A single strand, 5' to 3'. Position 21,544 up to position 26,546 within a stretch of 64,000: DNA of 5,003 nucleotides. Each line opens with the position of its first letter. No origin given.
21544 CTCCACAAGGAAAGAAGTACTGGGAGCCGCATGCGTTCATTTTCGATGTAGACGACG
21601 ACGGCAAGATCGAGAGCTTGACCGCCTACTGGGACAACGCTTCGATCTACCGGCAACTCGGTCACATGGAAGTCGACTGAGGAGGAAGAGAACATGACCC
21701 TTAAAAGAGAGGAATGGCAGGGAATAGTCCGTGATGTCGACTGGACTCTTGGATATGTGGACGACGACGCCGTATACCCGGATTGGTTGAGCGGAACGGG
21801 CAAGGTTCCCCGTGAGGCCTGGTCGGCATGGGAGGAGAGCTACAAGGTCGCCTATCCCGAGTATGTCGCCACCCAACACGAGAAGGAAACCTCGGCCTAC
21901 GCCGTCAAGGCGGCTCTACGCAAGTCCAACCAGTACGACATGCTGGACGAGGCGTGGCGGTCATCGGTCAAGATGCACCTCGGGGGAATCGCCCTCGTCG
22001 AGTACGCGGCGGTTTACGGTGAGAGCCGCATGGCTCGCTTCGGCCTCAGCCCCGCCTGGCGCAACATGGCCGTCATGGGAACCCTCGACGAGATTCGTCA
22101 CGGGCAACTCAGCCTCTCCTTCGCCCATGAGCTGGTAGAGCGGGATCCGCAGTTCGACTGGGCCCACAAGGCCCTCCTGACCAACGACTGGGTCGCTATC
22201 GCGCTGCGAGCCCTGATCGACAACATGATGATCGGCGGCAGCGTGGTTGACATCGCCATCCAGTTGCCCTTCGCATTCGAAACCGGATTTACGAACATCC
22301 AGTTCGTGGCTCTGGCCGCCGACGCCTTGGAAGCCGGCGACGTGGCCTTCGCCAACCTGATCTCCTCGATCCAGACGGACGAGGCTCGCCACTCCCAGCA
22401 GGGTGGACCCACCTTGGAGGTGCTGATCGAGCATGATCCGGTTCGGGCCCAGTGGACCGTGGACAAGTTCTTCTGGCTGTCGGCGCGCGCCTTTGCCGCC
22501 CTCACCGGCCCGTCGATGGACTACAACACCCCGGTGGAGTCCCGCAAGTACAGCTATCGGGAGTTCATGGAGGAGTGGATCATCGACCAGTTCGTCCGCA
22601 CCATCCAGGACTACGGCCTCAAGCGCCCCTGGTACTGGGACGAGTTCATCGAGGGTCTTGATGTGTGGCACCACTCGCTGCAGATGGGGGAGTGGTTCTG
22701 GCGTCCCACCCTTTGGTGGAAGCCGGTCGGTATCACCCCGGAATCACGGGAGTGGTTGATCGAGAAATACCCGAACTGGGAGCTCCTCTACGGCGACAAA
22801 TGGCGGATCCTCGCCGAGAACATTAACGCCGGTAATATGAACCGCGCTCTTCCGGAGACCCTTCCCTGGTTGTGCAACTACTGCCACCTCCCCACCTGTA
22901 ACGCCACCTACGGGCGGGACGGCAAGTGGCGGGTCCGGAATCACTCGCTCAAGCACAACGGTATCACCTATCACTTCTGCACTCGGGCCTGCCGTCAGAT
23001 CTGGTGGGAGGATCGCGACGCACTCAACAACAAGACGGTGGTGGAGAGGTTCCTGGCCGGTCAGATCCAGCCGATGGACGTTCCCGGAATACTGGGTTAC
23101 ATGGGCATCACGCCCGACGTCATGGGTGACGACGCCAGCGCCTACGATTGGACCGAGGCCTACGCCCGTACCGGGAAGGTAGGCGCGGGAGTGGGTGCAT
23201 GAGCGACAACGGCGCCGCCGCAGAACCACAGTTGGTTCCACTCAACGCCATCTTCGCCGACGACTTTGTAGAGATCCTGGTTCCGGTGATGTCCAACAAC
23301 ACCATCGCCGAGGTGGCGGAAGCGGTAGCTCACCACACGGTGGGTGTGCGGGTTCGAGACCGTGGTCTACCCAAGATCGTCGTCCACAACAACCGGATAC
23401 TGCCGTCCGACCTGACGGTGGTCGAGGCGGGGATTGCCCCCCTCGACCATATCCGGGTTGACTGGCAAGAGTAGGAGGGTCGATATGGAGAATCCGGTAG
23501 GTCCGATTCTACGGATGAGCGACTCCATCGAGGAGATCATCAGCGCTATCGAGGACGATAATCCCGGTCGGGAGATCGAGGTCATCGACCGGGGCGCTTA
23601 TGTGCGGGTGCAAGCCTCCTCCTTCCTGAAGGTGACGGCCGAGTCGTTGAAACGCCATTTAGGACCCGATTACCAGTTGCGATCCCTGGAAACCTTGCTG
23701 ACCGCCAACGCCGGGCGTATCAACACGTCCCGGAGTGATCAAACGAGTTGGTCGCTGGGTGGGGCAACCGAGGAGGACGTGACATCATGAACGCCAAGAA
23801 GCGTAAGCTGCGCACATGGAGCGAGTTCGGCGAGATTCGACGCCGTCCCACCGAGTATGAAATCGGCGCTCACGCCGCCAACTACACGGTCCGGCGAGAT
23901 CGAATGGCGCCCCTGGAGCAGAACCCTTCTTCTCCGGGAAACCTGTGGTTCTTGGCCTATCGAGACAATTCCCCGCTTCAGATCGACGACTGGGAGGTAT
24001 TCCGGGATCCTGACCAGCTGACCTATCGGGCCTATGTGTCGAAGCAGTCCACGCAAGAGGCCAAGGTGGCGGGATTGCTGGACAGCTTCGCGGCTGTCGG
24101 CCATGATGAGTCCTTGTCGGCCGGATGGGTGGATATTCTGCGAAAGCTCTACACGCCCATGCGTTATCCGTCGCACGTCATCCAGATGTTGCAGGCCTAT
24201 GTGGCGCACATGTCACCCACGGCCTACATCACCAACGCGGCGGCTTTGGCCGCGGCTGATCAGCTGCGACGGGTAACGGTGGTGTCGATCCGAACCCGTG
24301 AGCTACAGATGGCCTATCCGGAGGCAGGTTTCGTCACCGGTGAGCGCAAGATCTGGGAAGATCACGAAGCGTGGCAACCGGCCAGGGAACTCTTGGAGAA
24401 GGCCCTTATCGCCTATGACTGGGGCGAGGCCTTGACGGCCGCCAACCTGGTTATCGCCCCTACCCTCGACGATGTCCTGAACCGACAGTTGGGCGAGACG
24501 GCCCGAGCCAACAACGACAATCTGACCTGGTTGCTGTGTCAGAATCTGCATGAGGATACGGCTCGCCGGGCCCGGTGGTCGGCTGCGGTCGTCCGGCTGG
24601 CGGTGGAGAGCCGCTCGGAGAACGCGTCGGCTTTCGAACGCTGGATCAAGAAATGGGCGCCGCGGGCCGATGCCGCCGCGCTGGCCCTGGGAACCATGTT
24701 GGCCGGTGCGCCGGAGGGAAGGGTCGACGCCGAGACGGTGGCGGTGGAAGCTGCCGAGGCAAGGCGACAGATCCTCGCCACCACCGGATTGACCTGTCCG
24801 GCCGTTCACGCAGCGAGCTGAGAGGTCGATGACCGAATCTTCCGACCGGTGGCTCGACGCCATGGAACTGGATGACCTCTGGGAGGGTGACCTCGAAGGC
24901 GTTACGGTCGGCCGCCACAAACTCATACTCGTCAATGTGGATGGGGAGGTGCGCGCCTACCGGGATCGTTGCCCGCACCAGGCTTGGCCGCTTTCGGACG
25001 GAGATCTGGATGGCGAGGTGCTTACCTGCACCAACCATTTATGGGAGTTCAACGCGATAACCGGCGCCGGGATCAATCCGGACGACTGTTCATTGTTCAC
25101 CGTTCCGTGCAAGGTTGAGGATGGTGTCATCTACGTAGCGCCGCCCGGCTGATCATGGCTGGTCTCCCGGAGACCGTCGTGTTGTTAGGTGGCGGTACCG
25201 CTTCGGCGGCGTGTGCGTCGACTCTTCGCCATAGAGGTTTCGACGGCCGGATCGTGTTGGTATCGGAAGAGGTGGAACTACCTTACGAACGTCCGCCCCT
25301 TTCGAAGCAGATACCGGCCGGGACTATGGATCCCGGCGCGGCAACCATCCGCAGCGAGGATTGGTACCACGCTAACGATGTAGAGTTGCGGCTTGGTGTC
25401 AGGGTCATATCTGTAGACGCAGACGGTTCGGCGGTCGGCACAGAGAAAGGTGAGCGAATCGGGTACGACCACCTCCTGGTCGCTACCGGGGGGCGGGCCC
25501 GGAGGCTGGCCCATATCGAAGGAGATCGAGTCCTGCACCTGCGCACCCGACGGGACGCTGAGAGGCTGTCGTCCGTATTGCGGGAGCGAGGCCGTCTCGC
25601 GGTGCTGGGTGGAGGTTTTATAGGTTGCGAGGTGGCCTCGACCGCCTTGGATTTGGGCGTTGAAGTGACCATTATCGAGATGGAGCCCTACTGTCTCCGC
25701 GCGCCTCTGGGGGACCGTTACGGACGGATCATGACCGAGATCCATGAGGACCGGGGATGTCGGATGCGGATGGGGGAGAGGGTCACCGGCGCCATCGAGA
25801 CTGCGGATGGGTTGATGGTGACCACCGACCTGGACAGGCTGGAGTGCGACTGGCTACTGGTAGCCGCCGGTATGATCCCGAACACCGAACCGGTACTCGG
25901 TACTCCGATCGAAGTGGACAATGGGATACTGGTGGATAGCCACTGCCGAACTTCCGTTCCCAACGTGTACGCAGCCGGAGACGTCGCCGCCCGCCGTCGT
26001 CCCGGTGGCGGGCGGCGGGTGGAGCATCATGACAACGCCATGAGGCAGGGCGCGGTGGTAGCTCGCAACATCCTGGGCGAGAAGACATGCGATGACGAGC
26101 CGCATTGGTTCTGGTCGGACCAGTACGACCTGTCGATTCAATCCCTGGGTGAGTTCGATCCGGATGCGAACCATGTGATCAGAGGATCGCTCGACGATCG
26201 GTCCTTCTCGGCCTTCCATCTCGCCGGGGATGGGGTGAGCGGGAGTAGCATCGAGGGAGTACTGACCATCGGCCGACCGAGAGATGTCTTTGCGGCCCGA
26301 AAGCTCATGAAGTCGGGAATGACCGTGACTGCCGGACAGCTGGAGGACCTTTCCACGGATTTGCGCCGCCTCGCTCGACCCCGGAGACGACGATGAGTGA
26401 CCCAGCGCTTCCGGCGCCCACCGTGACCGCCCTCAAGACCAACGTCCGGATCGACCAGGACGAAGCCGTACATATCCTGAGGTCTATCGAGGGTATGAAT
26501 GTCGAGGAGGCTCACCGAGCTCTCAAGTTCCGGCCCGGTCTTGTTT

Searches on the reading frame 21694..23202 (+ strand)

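Call 78: search_protein_families(library=pfam, proteins=[window:21694-23202:+])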
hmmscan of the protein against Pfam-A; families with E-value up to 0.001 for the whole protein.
window:21694-23202:+ (502 aa): 1 family
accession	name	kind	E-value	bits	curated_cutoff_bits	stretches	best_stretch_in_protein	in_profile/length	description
PF02332.24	Phenol_Hydrox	-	5.9e-70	235.9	24.4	1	17-248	1-230/230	Methane/Phenol/Alkene Hydroxylase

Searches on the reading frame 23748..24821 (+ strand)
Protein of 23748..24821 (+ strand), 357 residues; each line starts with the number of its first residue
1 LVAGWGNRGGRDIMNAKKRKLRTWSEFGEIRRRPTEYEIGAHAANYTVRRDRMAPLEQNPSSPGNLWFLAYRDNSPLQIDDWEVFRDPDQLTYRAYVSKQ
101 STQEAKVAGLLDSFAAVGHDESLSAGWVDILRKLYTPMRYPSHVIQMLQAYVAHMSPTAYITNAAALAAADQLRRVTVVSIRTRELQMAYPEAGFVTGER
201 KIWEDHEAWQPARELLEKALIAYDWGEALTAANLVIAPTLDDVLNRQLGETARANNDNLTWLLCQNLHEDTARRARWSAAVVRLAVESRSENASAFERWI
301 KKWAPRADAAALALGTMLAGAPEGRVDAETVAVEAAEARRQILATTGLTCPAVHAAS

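Call 78: search_protein_families(library=pfam, proteins=[window:23748-24821:+])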
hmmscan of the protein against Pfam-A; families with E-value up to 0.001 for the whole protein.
window:23748-24821:+ (357 aa): 1 family
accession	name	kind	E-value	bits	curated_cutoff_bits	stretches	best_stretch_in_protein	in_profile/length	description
PF02332.24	Phenol_Hydrox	-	3.6e-68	230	24.4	1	67-287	1-228/230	Methane/Phenol/Alkene Hydroxylase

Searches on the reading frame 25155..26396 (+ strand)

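Call 78: search_protein_families(library=pfam, proteins=[window:25155-26396:+])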
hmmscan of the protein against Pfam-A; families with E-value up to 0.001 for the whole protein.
window:25155-26396:+ (413 aa): 8 families
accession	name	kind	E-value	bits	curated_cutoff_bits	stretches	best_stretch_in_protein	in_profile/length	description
PF07992.20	Pyr_redox_2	-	2.2e-62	211.5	26.1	1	7-299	2-291/291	Pyridine nucleotide-disulphide oxidoreductase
PF14759.12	Reductase_C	-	3.4e-22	79.2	25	1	318-407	1-85/85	Reductase C-terminal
PF00070.33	Pyr_redox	-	6.5e-17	62.3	22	1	147-222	1-75/82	Pyridine nucleotide-disulphide oxidoreductase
PF01266.30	DAO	-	1.1e-07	32.2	27.9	0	55-119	143-215/353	FAD dependent oxidoreductase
PF01262.27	AlaDh_PNT_C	-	2.1e-05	24.5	23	1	144-187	27-69/214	Alanine dehydrogenase/PNT, C-terminal domain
PF03486.20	HI0933_like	-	2.8e-05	24.1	50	0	193-239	115-163/244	HI0933-like protein Rossmann domain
PF13450.12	NAD_binding_8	-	5.7e-05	23.8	21.9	0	150-179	1-30/68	NAD(P)-binding Rossmann-like domain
PF13738.12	Pyr_redox_3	-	0.00064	19.5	30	0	76-275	98-305/305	Pyridine nucleotide-disulphide oxidoreductase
